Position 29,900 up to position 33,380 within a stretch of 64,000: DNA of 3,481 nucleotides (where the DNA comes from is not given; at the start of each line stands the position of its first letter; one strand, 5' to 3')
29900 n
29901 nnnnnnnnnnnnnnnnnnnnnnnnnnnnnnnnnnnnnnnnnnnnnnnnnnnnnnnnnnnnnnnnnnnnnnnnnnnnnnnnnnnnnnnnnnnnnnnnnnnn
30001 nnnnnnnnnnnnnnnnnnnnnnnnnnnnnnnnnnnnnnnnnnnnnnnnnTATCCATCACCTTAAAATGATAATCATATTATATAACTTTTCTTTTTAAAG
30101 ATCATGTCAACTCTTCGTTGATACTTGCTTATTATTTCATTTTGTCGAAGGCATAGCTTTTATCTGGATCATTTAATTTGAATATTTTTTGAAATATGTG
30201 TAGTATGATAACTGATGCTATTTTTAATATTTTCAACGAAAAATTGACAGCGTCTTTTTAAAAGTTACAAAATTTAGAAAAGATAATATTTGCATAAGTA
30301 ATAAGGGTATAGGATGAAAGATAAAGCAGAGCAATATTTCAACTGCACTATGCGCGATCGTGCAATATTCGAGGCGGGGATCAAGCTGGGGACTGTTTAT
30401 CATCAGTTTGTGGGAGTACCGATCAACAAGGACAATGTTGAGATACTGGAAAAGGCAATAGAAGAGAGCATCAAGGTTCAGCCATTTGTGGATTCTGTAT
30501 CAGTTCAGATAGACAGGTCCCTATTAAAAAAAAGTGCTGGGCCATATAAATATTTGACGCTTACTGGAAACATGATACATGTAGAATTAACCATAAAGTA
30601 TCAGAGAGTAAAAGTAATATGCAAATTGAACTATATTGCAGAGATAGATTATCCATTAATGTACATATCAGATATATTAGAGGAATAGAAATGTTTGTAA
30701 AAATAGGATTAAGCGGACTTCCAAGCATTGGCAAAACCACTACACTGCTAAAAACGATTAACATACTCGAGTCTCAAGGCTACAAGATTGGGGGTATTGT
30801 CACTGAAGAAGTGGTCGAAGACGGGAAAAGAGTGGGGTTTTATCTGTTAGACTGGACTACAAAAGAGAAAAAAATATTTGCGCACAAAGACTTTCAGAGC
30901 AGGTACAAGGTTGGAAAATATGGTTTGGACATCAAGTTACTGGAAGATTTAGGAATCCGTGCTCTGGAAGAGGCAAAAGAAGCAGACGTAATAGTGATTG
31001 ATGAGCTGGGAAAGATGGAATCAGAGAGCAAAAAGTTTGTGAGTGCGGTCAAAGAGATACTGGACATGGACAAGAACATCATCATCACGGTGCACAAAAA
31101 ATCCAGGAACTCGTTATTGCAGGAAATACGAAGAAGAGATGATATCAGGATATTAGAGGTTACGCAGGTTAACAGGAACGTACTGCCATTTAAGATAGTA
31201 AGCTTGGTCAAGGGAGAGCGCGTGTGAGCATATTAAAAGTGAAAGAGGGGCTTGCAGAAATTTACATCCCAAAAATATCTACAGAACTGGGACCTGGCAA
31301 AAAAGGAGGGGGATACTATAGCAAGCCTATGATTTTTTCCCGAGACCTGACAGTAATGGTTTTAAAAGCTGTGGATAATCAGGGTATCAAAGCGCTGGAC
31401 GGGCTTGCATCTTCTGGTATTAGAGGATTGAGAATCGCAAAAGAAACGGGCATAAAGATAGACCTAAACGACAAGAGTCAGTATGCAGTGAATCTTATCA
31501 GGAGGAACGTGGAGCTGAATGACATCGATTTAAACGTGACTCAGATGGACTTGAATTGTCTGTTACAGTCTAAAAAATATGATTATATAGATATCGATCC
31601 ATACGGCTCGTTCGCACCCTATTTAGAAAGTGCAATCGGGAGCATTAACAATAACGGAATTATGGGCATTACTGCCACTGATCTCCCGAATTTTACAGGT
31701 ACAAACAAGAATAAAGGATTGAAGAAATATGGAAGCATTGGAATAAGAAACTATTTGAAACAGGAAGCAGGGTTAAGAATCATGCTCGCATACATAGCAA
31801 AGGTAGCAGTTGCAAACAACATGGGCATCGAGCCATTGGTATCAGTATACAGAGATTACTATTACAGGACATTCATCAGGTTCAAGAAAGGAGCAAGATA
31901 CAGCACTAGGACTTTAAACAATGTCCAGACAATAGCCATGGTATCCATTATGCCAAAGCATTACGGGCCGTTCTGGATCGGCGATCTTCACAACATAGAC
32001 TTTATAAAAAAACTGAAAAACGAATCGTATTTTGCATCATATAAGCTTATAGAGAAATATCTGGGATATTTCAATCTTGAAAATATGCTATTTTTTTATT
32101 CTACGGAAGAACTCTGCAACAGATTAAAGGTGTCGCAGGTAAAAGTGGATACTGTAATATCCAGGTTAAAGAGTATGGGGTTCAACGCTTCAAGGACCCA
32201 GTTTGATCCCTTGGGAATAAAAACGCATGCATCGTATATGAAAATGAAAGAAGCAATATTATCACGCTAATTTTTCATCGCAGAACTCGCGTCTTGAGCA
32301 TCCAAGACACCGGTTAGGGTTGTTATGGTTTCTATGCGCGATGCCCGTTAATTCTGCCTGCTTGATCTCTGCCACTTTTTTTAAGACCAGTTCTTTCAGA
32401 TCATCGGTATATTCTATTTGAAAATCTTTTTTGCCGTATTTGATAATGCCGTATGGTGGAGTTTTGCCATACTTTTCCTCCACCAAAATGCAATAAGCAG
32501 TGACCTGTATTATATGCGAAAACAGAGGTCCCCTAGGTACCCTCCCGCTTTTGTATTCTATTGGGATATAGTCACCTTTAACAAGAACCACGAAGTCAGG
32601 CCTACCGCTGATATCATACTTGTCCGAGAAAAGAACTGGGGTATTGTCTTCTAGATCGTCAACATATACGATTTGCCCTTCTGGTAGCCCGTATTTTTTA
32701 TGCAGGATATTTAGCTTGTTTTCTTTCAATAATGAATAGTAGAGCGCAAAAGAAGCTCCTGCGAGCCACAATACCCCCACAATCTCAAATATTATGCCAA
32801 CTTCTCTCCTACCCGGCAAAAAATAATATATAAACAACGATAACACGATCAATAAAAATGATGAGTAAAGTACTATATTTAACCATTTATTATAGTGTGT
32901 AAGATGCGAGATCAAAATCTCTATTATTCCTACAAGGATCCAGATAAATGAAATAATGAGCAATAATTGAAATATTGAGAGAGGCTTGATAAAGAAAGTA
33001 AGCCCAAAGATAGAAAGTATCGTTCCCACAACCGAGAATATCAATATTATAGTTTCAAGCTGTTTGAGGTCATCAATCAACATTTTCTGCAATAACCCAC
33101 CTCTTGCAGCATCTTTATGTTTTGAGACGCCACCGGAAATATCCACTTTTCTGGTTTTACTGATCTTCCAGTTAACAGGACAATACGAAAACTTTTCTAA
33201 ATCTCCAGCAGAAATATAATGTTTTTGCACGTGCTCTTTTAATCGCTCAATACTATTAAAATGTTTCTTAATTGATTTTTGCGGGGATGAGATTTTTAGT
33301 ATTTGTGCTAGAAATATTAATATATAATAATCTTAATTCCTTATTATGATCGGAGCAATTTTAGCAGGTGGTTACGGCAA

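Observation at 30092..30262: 155-bp MITE with 8-bp target-site duplication, inserted in a TATA-like sequence between divergent genes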

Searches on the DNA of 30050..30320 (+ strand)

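Call 78: search_rna_families(source=window, start=30050, end=30320, threshold=evalue, max_evalue=1)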
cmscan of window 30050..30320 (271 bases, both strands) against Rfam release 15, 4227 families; matches with E-value up to 1: 1.
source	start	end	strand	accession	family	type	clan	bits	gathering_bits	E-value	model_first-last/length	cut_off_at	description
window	30131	30218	+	RF01163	snoR64a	Gene; snRNA; snoRNA; CD-box;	-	18.9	45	0.67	1-77/77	no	Small nucleolar RNA snoR64a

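Call 79: search_dna_similar(query=window:30100-30254:+, collection=plasmids, mode=distant, max_evalue=0.01)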
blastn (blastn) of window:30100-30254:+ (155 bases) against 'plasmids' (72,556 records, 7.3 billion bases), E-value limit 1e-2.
No match.

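Call 80: search_dna_similar(query=window:30100-30254:+, collection=phages, mode=distant, max_evalue=0.01)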
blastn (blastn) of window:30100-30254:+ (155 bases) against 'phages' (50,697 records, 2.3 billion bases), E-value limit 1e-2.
Records with a match: 7; places in all: 7; records where one place covers at least 80% of the query: 0.
Best place of each record, by identity: 90-95% 7.
By first word of the organism name: Bacillus 7.
By host as written in the record: Bacillus subtilis 4; Bacillus subtilis subsp. subtilis 168 2; Bacillus sp 1.
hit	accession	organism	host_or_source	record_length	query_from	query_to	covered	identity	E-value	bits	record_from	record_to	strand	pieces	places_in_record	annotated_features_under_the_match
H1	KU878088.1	Bacillus phage AR9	Bacillus subtilis subsp. subtilis 168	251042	120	149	19%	93.3%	3e-3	46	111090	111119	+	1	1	hypothetical protein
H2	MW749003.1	Bacillus phage vB_BspM_Internexus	Bacillus sp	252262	120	149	19%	93.3%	3e-3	46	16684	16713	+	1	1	hypothetical protein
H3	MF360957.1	Bacillus phage PBS1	Bacillus subtilis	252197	120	149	19%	93.3%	3e-3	46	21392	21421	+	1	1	22: hypothetical protein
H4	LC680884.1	Bacillus phage PBS1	Bacillus subtilis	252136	120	149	19%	93.3%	3e-3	46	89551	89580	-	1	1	hypothetical protein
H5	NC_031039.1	Bacillus phage AR9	Bacillus subtilis subsp. subtilis 168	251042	120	149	19%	93.3%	3e-3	46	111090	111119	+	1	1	hypothetical protein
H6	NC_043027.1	Bacillus phage PBS1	Bacillus subtilis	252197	120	149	19%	93.3%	3e-3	46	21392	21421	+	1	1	22: hypothetical protein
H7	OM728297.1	Bacillus phage vB_BsuM-Goe21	Bacillus subtilis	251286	120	149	19%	93.3%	3e-3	46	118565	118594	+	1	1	hypothetical protein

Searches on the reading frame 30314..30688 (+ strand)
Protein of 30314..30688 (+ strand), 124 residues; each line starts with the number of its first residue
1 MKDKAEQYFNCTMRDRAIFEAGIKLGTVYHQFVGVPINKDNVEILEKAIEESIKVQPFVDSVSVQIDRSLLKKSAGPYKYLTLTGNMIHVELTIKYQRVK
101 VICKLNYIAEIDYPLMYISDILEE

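Call 17: find_encoding_contigs(protein=window:30314-30688:+, flank=10000, max_places=10)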
Protein window:30314-30688:+ (124 aa): 4 contigs read that carry it; 1 place shown.
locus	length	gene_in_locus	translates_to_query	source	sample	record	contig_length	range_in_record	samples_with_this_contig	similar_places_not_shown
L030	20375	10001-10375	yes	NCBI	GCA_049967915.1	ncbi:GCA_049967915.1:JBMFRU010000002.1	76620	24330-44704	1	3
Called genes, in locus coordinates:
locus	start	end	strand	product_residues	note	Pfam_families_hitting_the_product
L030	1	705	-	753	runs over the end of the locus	PF00931:NB-ARC (faint), PF02463:SMC_N (faint), PF13166:AAA_13 (faint), PF00005:ABC_tran, PF13304:AAA_21 (weak), PF00005:ABC_tran, PF13304:AAA_21 (weak), PF00156:Pribosyltran, +4 more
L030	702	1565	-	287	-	PF02361:CbiQ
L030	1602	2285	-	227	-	-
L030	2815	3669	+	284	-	PF01261:AP_endonuc_2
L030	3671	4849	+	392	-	PF00753:Lactamase_B, PF19583:ODP, PF00258:Flavodoxin_1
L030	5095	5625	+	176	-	PF04343:DUF488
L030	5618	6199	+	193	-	PF03167:UDG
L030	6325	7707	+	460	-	PF00890:FAD_binding_2 (faint), PF01134:GIDA (weak), PF01946:Thi4 (faint), PF07992:Pyr_redox_2, PF13738:Pyr_redox_3, PF13434:Lys_Orn_oxgnase (weak), PF00070:Pyr_redox, PF02852:Pyr_redox_dim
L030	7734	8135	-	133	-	PF00011:HSP20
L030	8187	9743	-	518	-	PF03109:ABC1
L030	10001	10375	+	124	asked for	PF04038:DHNA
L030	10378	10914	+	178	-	PF03266:NTPase_1, PF10649:DUF2478 (weak)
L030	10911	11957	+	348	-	PF02005:TRM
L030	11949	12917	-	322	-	PF12705:PDDEXK_1 (weak), PF01930:Cas_Cas4 (weak)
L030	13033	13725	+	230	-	PF00483:NTP_transferase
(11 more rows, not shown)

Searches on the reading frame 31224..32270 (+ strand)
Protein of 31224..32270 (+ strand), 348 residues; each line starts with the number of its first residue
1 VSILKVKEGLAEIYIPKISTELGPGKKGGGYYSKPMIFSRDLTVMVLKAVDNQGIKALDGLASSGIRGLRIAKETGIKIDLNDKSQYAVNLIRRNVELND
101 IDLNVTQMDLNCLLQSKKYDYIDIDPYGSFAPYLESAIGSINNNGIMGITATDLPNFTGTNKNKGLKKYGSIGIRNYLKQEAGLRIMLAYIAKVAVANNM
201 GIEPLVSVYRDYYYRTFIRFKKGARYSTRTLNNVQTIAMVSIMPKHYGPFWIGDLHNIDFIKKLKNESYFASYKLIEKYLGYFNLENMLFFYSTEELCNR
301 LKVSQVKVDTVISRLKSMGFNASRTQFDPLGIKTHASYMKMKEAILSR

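Call 22: find_homologous_proteins(query=window:31224-32270:+, max_evalue=1e-30)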
Query window:31224-32270:+ (348 aa): 61 proteins with E <= 1e-30 among 1827 candidates.
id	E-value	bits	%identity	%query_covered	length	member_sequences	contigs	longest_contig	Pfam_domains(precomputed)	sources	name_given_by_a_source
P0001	1.8e-207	706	91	100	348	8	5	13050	PF05175.21,PF02005.23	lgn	-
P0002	3.1e-190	650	83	100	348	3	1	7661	PF05175.21,PF02005.23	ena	-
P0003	6.3e-186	636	80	100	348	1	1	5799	PF05175.21,PF02005.23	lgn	-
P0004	3.1e-84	301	44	99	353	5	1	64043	PF02005.23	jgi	-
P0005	5.9e-84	300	46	97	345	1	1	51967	PF02005.23,PF02475.24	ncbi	-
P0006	4.0e-83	298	44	99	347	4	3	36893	PF02005.23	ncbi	ncbi:MAG: hypothetical protein ACP5R0_03700 [Thermoplasmata archaeon]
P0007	1.0e-78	283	45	96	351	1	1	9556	PF02005.23,PF02475.24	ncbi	-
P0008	2.4e-78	282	44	96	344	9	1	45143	PF02005.23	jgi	jgi:tRNA (guanine26-N2/guanine27-N2)-dimethyltransferase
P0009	4.7e-77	278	43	98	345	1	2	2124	PF02005.23,PF02475.24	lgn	-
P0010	2.6e-73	265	43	98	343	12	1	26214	PF02005.23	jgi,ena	-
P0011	2.4e-62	229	39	95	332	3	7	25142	PF05175.21,PF02005.23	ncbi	-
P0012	7.7e-58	215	38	91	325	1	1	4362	PF02005.23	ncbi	-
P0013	8.8e-56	208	37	97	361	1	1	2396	PF02005.23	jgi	jgi:tRNA (guanine26-N2/guanine27-N2)-dimethyltransferase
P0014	1.6e-55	207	35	95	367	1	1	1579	PF02005.23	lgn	-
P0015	1.8e-55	207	33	98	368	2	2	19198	PF02005.23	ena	-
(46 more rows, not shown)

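Call 23: find_encoding_contigs(protein=P0001, flank=10000, max_places=10)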
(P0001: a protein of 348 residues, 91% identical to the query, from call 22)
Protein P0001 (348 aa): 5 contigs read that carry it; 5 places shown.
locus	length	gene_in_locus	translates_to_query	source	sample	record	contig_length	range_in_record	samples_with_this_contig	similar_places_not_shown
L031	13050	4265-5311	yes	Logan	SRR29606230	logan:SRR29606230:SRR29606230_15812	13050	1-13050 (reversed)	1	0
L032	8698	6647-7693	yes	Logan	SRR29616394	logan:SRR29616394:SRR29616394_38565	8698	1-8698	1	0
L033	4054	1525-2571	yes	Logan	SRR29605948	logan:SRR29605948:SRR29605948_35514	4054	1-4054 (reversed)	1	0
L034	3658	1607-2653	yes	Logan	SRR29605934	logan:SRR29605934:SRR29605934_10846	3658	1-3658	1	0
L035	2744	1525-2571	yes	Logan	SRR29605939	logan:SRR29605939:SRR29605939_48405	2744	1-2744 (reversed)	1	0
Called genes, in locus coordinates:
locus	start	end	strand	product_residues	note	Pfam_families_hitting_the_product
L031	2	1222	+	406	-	?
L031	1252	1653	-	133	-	PF00011:HSP20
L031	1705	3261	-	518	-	PF03109:ABC1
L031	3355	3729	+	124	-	PF04038:DHNA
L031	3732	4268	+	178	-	PF03266:NTPase_1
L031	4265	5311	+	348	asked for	PF02005:TRM, PF05175:MTS (faint), PF02005:TRM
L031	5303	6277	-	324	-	PF01930:Cas_Cas4, PF12705:PDDEXK_1 (weak)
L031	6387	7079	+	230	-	PF00483:NTP_transferase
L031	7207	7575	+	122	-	PF01248:Ribosomal_L7Ae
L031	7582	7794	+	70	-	PF01200:Ribosomal_S28e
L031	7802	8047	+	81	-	PF01246:Ribosomal_L24e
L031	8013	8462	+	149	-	PF00334:NDK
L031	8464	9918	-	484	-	PF01336:tRNA_anti-codon, PF00152:tRNA-synt_2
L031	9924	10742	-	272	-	PF01193:RNA_pol_L, PF01000:RNA_pol_A_bac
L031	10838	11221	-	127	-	PF00411:Ribosomal_S11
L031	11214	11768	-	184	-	PF01479:S4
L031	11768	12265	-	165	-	PF00416:Ribosomal_S13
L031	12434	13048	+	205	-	?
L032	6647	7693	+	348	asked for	PF02005:TRM, PF05175:MTS (faint), PF02005:TRM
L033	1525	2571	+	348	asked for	PF02005:TRM, PF05175:MTS (faint), PF02005:TRM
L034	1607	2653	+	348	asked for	PF02005:TRM, PF05175:MTS (faint), PF02005:TRM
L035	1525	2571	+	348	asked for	PF02005:TRM, PF05175:MTS (faint), PF02005:TRM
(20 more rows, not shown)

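Call 24: find_encoding_contigs(protein=P0002, flank=10000, max_places=10)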
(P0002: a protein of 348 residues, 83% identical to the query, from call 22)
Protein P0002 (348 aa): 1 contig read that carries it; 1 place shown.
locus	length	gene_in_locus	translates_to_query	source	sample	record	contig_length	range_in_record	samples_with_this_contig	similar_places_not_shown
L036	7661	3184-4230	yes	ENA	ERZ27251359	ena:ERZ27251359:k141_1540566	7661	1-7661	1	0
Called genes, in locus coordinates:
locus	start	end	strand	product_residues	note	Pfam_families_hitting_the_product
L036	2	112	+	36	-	?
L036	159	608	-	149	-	PF00011:HSP20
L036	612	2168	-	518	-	PF03109:ABC1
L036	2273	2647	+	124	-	PF04038:DHNA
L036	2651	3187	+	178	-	PF03266:NTPase_1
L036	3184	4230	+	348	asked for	PF02005:TRM, PF05175:MTS (weak), PF02005:TRM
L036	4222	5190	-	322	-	PF12705:PDDEXK_1 (faint), PF01930:Cas_Cas4 (weak)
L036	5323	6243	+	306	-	PF00483:NTP_transferase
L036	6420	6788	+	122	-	PF01248:Ribosomal_L7Ae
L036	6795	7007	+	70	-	PF01200:Ribosomal_S28e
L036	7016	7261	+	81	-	PF01246:Ribosomal_L24e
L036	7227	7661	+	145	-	?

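Call 25: find_encoding_contigs(protein=P0003, flank=10000, max_places=10)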
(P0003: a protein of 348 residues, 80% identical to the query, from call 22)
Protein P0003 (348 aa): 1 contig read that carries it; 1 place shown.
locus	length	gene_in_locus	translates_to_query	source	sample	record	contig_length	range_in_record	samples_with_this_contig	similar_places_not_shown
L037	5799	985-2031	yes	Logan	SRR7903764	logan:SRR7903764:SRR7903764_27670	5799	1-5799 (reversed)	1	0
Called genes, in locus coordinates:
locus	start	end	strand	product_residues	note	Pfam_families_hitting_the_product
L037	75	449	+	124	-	PF04038:DHNA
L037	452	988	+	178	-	PF03266:NTPase_1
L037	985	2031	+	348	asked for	PF02005:TRM, PF05175:MTS (faint), PF02005:TRM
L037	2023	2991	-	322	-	PF12705:PDDEXK_1 (weak)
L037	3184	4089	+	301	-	PF00483:NTP_transferase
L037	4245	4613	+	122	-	PF01248:Ribosomal_L7Ae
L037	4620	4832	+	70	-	PF01200:Ribosomal_S28e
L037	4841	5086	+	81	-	PF01246:Ribosomal_L24e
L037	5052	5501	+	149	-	PF00334:NDK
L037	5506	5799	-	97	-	?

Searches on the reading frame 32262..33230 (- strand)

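Call 82: search_protein_families(library=pfam, proteins=[window:32262-33230:-], max_evalue=0.001)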
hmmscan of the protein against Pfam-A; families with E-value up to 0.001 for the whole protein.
window:32262-33230:- (322 aa): 2 families
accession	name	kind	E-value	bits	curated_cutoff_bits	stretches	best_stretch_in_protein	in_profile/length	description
PF12705.13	PDDEXK_1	-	2.6e-08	34.5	22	1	202-318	120-247/247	PD-(D/E)XK nuclease superfamily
PF01930.23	Cas_Cas4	-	2.2e-07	31.6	22.7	1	203-317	52-158/160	Domain of unknown function DUF83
